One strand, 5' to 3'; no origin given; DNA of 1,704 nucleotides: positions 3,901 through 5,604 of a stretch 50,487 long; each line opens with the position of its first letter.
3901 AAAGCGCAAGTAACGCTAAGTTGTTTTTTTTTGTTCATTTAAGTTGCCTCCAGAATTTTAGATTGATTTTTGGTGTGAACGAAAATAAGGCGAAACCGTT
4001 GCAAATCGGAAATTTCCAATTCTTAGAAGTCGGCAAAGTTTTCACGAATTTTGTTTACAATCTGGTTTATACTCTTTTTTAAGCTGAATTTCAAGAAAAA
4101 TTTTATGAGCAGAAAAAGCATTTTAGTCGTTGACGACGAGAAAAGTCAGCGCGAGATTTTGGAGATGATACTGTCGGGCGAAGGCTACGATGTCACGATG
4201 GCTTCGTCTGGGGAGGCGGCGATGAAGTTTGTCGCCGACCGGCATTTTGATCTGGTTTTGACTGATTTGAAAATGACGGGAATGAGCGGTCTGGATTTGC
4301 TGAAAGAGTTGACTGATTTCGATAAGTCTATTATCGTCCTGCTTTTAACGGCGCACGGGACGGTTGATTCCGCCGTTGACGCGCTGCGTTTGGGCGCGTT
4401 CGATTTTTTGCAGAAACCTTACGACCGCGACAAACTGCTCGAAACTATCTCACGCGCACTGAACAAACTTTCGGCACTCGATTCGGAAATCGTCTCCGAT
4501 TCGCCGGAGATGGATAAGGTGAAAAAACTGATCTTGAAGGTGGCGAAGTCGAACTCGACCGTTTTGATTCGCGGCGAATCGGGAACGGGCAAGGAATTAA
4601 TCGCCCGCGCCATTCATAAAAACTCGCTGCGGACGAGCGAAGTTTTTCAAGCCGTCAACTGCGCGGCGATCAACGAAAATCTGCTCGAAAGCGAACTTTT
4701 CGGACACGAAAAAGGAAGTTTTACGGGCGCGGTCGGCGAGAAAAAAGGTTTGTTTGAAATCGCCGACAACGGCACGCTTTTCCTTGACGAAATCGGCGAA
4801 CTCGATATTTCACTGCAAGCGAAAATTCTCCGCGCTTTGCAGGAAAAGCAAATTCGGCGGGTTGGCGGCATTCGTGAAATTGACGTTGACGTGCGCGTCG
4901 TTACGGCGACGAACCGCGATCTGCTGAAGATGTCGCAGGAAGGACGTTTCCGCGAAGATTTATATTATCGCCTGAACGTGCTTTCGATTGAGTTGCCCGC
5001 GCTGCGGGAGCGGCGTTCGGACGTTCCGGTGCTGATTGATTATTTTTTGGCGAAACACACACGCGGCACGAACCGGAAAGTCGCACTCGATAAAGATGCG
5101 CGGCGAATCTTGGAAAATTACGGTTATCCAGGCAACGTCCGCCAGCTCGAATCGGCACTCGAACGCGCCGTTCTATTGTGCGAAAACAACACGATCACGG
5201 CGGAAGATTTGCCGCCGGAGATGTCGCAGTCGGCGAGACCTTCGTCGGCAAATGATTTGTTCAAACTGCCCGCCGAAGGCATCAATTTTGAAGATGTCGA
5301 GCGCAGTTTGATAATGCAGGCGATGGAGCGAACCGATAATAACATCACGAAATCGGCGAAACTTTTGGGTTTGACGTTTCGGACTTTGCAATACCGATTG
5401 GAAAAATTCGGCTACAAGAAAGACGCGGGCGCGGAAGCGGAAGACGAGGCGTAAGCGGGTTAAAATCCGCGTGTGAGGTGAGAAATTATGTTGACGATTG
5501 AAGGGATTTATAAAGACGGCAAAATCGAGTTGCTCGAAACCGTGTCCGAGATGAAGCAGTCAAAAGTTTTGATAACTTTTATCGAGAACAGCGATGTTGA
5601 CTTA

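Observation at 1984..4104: Low-GC two-gene island: an exported protein ending in an 8-Cys tail beside a membrane TlpA-like thioredoxin (candidate disulfide-rich bacteriocin module)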

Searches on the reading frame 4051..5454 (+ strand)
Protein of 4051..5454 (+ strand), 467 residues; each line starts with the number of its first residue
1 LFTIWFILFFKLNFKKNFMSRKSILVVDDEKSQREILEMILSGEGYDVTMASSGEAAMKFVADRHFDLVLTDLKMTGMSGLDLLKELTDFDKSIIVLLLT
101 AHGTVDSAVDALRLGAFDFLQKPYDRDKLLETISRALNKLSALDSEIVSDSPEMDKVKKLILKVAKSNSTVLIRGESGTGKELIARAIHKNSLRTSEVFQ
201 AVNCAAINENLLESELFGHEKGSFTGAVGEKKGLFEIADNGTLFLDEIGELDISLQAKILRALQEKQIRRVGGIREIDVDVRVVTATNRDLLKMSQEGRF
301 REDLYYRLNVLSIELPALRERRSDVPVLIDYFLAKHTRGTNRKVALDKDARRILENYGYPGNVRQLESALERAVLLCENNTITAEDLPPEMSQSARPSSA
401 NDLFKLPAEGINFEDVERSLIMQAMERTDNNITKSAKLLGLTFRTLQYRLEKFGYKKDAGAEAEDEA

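Call 5: search_protein_families(library=pfam, proteins=[window:4051-5454:+], max_evalue=1)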
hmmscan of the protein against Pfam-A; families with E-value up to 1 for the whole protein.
window:4051-5454:+ (467 aa): 25 families
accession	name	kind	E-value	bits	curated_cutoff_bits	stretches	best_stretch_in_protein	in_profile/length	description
PF00158.32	Sigma54_activat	-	3.4e-71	238.8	20.2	1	147-314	1-168/168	Sigma-54 interaction domain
PF00072.30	Response_reg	-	1.3e-30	106.3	30.2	1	24-133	1-110/111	Response regulator receiver domain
PF25601.1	AAA_lid_14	-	5.8e-25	87.4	27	1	319-399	1-82/87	AAA+ ATPase lid domain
PF14532.12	Sigma54_activ_2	-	9.8e-23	81.4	25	1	150-318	3-138/138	Sigma-54 interaction domain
PF02954.25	HTH_8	-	2e-15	56.7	22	1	414-453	3-42/42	Bacterial regulatory protein, Fis family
PF01078.27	Mg_chelatase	-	3.1e-05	23.9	20.3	1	161-288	14-157/207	Magnesium chelatase, subunit ChlI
PF00004.35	AAA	-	0.00017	22.5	21.2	1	171-304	1-127/131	ATPase family associated with various cellular activities (AAA)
PF07728.20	AAA_5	-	0.00061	20.2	22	1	171-289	2-123/139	AAA domain (dynein-related subfamily)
PF13245.12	AAA_19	-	0.00085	19.9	25.1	1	163-269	6-121/134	AAA domain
PF20720.3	nSTAND3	-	0.0068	16.5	27.2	1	161-205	10-52/155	Novel STAND NTPase 3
PF12775.13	AAA_7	-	0.01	15.9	25.8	1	155-224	20-94/181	P-loop containing dynein motor region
PF13191.12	AAA_16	-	0.014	16.3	32.6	1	153-207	8-63/167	AAA ATPase domain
PF00493.29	MCM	-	0.015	14.8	23.3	1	165-288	54-172/224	MCM P-loop domain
PF23198.2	PDE8A_N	-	0.024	15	29.6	1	18-74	7-63/147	PDE8A-like, N-terminal domain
PF13604.12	AAA_30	-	0.027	14.7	27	1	161-269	10-120/191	AAA domain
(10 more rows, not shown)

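Call 6: search_protein_families(library=ncbifam, proteins=[window:4051-5454:+], max_evalue=1)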
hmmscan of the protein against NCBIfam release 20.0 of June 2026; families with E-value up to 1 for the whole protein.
window:4051-5454:+ (467 aa): 137 families (the best 25 are shown)
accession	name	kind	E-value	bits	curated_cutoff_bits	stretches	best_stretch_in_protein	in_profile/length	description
NF008469.0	PRK11361.1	equivalog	2.3e-132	442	714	1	20-455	3-456/461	acetoacetate metabolism transcriptional regulator AtoC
TIGR01818.1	ntrC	equivalog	7.4e-119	397.6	558.6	1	24-400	1-390/463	nitrogen regulation protein NR(I)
NF007689.0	PRK10365.1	equivalog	1.2e-118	396.7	760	1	23-450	7-439/441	sigma-54-dependent response regulator transcription factor ZraR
TIGR02915.1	PEP_resp_reg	equivalog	5.8e-115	384.7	502.6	1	24-454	1-443/445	PEP-CTERM-box response regulator transcription factor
TIGR01817.1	nifA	equivalog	2.5e-112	376.4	528.85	1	125-454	176-528/534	nif-specific transcriptional activator NifA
NF011695.0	PRK15115.1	equivalog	4.8e-111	371.7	763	1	23-450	8-432/445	two-component system response regulator GlrR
NF051870.1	NAssimRespRegNtrX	equivalog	2.2e-108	363.1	600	1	23-454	3-451/452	nitrogen assimilation response regulator NtrX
NF050807.1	TransRegFlbDCaul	equivalog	1.8e-106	356.7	750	1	39-453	18-438/454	sigma-54-dependent transcriptional regulator FlbD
NF041552.1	TF_PrdR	equivalog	4.8e-106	355.3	795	1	130-453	251-576/577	sigma-54 dependent transcriptional regulator PrdR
NF041946.1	LuxO_transreg_Vib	equivalog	1.8e-105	353.5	800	1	27-452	2-459/463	quorum-sensing sigma-54 dependent transcriptional regulator LuxO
NF008176.1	PRK10923.1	equivalog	1.1e-103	347.4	620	1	19-401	1-395/469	nitrogen regulation protein NR(I)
NF038308.1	RNA_repair_RtcR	equivalog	1.7e-100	337.4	650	1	136-456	171-519/530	RNA repair transcriptional activator RtcR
NF049963.1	RespRegFlgRCampy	domain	1.1e-99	334.2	750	1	24-453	3-427/429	fla regulon two-component system response regulator FlgR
NF003451.0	PRK05022.1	equivalog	1.6e-97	327.3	476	1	134-448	179-503/512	nitric oxide reductase transcriptional regulator NorR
NF041906.1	V4R_TF_MobR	exception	6.9e-88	295.5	999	1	148-453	235-544/544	phenol degradation transcriptional regulator MobR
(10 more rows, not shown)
